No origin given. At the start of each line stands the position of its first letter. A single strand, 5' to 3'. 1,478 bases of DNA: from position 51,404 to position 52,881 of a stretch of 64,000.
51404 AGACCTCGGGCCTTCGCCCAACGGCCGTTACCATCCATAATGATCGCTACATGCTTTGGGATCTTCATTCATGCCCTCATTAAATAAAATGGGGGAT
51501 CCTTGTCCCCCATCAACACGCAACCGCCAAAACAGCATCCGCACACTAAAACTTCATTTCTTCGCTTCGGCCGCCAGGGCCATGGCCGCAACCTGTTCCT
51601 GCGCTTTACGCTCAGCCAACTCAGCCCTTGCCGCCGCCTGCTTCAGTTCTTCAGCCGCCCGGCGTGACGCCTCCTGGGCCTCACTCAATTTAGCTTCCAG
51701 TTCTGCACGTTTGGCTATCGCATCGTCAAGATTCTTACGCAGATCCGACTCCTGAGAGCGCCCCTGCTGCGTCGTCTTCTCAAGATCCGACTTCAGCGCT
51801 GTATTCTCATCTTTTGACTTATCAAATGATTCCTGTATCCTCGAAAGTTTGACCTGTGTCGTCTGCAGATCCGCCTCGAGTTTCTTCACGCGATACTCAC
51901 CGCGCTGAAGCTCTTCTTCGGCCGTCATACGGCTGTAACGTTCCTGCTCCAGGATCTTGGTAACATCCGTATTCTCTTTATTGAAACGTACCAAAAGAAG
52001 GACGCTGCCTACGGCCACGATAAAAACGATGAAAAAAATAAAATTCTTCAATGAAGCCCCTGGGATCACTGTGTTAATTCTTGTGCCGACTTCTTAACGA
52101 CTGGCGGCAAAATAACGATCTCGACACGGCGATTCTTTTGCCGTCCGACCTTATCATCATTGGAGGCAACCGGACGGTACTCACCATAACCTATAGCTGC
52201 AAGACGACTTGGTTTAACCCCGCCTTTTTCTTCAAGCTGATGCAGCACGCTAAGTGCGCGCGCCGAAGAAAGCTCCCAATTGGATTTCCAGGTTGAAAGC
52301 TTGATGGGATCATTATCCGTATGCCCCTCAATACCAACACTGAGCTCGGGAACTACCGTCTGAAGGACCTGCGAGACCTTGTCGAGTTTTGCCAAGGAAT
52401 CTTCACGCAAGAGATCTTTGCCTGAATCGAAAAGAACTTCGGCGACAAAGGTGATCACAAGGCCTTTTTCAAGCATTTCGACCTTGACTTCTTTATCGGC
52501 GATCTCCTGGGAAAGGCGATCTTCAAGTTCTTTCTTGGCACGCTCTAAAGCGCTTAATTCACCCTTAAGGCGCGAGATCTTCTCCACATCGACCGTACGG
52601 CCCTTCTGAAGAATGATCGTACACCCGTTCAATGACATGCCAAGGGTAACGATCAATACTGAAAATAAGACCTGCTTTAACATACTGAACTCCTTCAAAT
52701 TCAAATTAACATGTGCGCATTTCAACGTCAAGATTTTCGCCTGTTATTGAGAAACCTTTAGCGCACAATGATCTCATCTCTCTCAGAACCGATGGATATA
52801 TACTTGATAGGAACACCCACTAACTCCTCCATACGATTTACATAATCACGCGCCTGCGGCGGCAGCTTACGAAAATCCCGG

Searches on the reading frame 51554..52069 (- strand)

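Call 87: search_protein_families(library=pfam, proteins=[window:51554-52069:-], max_evalue=0.001)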
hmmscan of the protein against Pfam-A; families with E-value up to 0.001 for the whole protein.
window:51554-52069:- (171 aa): 1 family
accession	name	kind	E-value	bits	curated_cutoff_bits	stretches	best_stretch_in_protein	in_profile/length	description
PF06785.16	UPF0242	-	9.9e-05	22.9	33.5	1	13-140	38-167/194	Uncharacterised protein family (UPF0242) N-terminus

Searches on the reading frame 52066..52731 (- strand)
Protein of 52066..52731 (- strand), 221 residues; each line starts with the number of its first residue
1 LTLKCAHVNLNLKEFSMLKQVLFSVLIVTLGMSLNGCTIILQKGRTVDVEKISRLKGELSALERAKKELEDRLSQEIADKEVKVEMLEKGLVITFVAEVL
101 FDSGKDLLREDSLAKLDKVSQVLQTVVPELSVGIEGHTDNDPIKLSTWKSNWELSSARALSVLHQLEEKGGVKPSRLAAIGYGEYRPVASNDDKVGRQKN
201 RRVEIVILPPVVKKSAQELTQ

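Call 87: search_protein_families(library=pfam, proteins=[window:52066-52731:-], max_evalue=0.001)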
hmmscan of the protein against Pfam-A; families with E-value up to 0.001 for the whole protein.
window:52066-52731:- (221 aa): 1 family
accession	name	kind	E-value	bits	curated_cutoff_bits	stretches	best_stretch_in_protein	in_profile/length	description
PF00691.25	OmpA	-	9.8e-19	68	27.2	1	100-201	1-98/98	OmpA family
